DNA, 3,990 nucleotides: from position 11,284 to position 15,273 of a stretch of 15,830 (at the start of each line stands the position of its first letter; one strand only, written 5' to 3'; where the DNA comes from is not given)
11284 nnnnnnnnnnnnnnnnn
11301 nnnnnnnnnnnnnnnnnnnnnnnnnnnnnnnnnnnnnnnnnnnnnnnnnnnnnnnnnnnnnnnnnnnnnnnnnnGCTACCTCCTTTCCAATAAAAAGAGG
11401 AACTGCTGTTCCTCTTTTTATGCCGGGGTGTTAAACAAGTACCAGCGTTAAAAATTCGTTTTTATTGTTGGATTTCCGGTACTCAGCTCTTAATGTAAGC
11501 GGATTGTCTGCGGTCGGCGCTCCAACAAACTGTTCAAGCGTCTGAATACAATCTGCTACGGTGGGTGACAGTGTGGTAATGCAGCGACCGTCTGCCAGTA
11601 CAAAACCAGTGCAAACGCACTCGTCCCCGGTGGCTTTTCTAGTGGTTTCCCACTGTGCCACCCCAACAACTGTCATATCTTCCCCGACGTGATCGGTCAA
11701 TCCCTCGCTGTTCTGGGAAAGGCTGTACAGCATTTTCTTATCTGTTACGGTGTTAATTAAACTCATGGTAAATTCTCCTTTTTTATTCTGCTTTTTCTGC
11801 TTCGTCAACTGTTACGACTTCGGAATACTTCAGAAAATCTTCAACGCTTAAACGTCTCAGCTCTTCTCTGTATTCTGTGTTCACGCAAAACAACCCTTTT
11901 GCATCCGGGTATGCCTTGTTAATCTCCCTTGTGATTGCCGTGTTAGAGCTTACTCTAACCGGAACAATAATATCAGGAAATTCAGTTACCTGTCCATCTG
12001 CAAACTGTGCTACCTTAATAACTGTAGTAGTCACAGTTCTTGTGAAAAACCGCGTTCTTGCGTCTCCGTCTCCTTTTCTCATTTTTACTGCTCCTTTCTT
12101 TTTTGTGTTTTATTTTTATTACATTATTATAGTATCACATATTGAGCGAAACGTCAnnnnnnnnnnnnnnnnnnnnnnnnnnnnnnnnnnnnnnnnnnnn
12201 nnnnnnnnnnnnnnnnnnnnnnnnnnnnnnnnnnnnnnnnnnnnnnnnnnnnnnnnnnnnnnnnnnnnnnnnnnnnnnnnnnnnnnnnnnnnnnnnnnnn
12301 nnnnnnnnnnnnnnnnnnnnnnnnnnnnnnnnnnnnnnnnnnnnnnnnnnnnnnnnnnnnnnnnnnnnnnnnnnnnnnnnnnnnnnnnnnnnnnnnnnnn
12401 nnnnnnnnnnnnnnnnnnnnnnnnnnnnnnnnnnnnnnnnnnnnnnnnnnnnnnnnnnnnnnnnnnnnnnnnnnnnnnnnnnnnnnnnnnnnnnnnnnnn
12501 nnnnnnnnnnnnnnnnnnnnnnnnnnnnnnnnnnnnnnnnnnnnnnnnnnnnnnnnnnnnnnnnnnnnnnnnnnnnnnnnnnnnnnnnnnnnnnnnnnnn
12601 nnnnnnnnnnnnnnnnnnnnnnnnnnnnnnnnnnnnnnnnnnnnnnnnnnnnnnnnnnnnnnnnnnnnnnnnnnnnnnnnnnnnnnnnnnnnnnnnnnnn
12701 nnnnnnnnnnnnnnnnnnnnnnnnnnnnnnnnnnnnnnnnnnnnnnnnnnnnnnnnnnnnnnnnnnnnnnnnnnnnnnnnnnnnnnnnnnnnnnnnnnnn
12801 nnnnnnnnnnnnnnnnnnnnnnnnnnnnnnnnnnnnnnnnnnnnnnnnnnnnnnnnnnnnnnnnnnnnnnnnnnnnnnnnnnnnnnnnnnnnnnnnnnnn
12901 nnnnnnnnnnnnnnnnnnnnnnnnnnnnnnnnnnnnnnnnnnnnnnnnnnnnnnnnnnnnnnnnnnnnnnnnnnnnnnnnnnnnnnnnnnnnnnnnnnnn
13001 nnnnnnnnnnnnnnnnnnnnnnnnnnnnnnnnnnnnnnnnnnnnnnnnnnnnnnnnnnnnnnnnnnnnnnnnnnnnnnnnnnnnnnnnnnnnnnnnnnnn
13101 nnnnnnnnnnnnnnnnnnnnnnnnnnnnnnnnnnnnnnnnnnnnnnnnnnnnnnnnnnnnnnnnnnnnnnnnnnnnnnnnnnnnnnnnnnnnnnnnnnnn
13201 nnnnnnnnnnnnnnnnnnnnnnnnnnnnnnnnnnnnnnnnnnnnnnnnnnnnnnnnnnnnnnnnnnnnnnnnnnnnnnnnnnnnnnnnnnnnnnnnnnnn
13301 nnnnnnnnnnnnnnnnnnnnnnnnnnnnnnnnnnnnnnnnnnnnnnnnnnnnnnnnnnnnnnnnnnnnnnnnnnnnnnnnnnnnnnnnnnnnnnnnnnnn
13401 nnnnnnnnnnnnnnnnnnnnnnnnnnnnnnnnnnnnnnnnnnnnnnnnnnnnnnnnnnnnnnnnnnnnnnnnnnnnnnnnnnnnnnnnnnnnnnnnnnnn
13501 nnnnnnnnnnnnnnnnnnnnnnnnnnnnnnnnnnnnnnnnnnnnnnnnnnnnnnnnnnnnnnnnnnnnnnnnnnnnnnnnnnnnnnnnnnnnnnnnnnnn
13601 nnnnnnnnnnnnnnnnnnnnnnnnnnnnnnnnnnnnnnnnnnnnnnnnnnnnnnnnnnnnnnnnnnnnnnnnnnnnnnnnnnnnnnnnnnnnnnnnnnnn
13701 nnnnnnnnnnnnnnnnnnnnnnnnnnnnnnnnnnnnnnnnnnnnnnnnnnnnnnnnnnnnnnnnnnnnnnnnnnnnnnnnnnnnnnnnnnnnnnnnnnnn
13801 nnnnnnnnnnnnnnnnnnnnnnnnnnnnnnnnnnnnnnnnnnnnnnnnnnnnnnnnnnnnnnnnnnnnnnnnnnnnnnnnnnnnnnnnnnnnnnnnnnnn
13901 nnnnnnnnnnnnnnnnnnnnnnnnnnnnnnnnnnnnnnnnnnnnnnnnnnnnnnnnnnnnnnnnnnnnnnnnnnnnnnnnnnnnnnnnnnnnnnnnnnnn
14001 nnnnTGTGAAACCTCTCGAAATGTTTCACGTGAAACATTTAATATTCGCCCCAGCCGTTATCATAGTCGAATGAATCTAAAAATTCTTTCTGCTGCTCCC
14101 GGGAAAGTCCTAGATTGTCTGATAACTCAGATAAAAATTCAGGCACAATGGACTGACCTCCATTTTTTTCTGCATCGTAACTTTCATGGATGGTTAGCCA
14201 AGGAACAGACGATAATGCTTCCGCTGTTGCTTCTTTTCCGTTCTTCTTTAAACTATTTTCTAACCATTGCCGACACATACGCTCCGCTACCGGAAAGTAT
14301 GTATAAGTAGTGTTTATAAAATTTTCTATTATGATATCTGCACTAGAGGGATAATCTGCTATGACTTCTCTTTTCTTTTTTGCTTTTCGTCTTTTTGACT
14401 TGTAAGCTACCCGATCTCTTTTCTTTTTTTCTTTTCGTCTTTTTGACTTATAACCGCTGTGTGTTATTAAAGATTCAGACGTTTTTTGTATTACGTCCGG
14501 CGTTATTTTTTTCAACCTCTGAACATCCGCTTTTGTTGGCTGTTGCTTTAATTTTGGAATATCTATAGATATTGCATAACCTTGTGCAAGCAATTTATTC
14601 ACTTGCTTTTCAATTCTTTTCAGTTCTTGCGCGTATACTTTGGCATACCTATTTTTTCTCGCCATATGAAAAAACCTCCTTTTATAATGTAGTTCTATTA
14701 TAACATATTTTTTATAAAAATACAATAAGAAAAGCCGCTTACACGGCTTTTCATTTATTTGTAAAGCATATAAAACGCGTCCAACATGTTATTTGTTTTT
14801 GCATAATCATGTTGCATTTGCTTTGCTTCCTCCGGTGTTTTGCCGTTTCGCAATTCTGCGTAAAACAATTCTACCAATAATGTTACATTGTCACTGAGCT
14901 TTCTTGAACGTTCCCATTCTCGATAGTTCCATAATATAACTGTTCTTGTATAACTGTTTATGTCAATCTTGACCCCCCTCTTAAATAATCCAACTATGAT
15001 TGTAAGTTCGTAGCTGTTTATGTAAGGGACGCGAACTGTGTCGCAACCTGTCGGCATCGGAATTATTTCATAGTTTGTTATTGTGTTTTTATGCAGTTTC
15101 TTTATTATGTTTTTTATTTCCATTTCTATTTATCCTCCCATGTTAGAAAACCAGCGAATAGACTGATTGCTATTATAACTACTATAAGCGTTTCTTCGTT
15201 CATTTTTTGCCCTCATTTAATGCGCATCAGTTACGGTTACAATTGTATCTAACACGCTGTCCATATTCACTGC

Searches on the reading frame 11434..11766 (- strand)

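Call 8: search_protein_families(library=phrogs, proteins=[window:11434-11766:-], max_evalue=0.01)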
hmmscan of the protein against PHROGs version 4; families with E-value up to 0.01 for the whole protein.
window:11434-11766:- (111 aa): 2 families
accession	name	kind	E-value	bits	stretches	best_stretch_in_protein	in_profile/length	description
phrog_6243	-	DNA, RNA and nucleotide metabolism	9.3e-05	23.2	1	10-110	58-164/166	single strand DNA binding protein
phrog_14995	-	DNA, RNA and nucleotide metabolism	0.0026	19.1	1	31-111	40-121/122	single strand DNA binding protein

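Call 9: search_protein_families(library=pfam, proteins=[window:11434-11766:-], max_evalue=0.01)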
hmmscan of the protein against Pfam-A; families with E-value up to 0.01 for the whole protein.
window:11434-11766:- (111 aa): 1 family
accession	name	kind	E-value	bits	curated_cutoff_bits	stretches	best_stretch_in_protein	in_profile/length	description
PF17427.7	Phi29_Phage_SSB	-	3.8e-07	30.8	25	1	17-110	27-122/123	Phage Single-stranded DNA-binding protein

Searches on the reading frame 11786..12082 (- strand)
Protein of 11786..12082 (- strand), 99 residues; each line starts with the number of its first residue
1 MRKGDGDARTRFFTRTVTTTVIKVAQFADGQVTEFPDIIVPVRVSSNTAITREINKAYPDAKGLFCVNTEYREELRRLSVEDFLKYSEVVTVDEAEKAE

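Call 8: search_protein_families(library=phrogs, proteins=[window:11786-12082:-], max_evalue=0.01)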
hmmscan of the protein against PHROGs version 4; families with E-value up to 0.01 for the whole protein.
window:11786-12082:- (99 aa): 1 family
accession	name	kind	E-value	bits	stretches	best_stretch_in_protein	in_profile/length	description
phrog_6370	-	DNA, RNA and nucleotide metabolism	6.1e-08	33.8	1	11-97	3-91/101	dsDNA binding protein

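Call 9: search_protein_families(library=pfam, proteins=[window:11786-12082:-], max_evalue=0.01)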
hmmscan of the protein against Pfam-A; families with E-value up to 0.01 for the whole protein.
window:11786-12082:- (99 aa): 0 families

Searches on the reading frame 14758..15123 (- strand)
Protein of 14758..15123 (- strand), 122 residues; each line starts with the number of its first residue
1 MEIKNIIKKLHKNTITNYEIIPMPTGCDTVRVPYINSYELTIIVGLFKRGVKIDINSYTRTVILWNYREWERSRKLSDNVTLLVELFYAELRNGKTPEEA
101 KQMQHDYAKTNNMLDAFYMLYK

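Call 8: search_protein_families(library=phrogs, proteins=[window:14758-15123:-], max_evalue=0.01)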
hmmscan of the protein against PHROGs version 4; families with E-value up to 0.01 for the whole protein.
window:14758-15123:- (122 aa): 0 families

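Call 9: search_protein_families(library=pfam, proteins=[window:14758-15123:-], max_evalue=0.01)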
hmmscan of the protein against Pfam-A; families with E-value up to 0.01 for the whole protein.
window:14758-15123:- (122 aa): 0 families

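Call 82: find_homologous_proteins(query=window:14758-15123:-, max_evalue=0.001)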
Query window:14758-15123:- (122 aa): 92 proteins with E <= 0.001 among 95 candidates.
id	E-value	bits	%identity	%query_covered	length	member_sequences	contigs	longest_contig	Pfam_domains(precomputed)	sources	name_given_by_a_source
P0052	4.0e-76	270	100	100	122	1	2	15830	-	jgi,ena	jgi:hypothetical protein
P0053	1.3e-70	253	93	100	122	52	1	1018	-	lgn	-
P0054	2.9e-69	248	92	100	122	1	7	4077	-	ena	-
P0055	3.2e-69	248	92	100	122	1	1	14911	-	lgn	-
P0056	1.1e-68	246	91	100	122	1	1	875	-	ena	-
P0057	4.1e-68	244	90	100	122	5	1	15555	-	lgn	-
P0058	3.1e-67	242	89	100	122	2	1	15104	-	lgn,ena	-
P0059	3.5e-67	241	89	100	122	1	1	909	-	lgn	-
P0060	3.5e-67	241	90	100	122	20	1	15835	-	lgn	-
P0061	7.5e-67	240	90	100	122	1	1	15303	-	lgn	-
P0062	9.0e-67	240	90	100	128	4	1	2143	-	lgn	-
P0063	1.3e-66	240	88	100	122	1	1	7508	-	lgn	-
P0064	2.6e-66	239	89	100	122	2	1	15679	-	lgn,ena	-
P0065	1.0e-65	237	89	100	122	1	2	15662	-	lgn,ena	-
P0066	2.7e-65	235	88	100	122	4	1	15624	-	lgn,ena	-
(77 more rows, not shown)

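Call 87: predict_structure(alignment_id=A3)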
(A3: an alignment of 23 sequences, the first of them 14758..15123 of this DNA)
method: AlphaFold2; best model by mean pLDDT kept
length: 122 residues; sequences in the alignment: 23
mean_pLDDT: 92.8   pTM: 0.71
mean pLDDT of the five models: 92.8, 92.6, 91.7, 91.3, 91.2
residues with pLDDT >= 90: 95; 70-90: 24; 50-70: 3; < 50: 0
segments of 3 or more residues with pLDDT < 50: none
pLDDT, mean of each block of 10 residues (from residue 1): 90 95 80 95 91 95 91 90 98 98 98 94 85
secondary structure, 60 per line:
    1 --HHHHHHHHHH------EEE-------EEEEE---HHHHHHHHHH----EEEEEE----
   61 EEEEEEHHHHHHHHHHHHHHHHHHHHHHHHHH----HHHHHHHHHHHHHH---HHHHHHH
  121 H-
elements in order: H3-12 E19-21 E29-33 H37-46 E51-56 E61-66 H67-92 H97-110 H114-121

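Call 89: fold_search(model_id=the predicted structure, library=pdb)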
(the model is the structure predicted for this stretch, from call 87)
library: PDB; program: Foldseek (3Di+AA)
matches with E <= 10: 583; with E <= 0.001: 0
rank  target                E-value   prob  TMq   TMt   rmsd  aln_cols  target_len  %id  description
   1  4kb2                  7.3e-02  0.57  0.28  0.20  13.5       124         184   13  Crystal structure of ribosome recycling factor mutant R109A from Mycobacterium tuberculosis (released 2014-03-12)
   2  6zm5_g                1.5e-01  0.82  0.31  0.28  11.1        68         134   12  Human mitochondrial ribosome in complex with OXA1L, mRNA, A/A tRNA, P/P tRNA and nascent polypeptide (released 2021-01-13)
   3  4kdd                  1.5e-01  0.41  0.28  0.20  13.5       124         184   14  Structure of Mycobacterium tuberculosis ribosome recycling factor in presence of detergent (released 2014-03-12)
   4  4kc6                  1.6e-01  0.38  0.28  0.20  13.1       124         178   14  Crystal structure of C-terminal deletion mutant of ribosome recycling factor from Mycobacterium tuberculosis (released 2014-03-12)
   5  4kb4                  1.7e-01  0.41  0.30  0.21  13.3       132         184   13  Crystal structure of ribosome recycling factor mutant R31A from Mycobacterium tuberculosis (released 2014-03-12)
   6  5hl8_A                2.2e-01  0.91  0.37  0.51   4.0        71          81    6  1.93 Angstrom resolution crystal structure of a pullulanase-specific type II secretion system integral cytoplasmic mem (released 2016-01-27)
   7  1is1                  2.2e-01  0.30  0.28  0.20  14.0       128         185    8  Crystal structure of ribosome recycling factor from Vibrio parahaemolyticus (released 2003-06-17)
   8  7aih_Ad               2.3e-01  0.77  0.27  0.17   3.6        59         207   19  The Large subunit of the Kinetoplastid mitochondrial ribosome (released 2021-04-28)
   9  9oxn_A                2.5e-01  0.75  0.32  0.09   4.7        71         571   11  Compact, ligand-free state of Manduca sexta soluble guanylate cyclase mutant beta C122S (released 2025-11-12)
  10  1wqf                  2.5e-01  0.35  0.30  0.21  13.7       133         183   13  Crystal structure of Ribosome recycling factor from Mycobacterium Tuberculosis (released 2005-02-22)
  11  4kaw                  2.5e-01  0.35  0.29  0.20  13.1       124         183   14  Crystal structure of ribosome recycling factor mutant R39G from Mycobacterium tuberculosis (released 2014-03-19)
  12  4v1a_l                2.6e-01  0.72  0.31  0.28  11.0        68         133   10  Structure of the large subunit of the mammalian mitoribosome, part 2 of 2 (released 2014-10-08)
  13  6yxx_Al               2.8e-01  0.87  0.31  0.22   2.7        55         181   11  State A of the Trypanosoma brucei mitoribosomal large subunit assembly intermediate (released 2020-10-14)
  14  1eh1                  2.8e-01  0.38  0.30  0.21  13.7       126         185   12  RIBOSOME RECYCLING FACTOR FROM THERMUS THERMOPHILUS (released 2000-11-15)
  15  2ab5_B                2.8e-01  0.38  0.30  0.17   8.3        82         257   10  bI3 LAGLIDADG Maturase (released 2005-08-30)
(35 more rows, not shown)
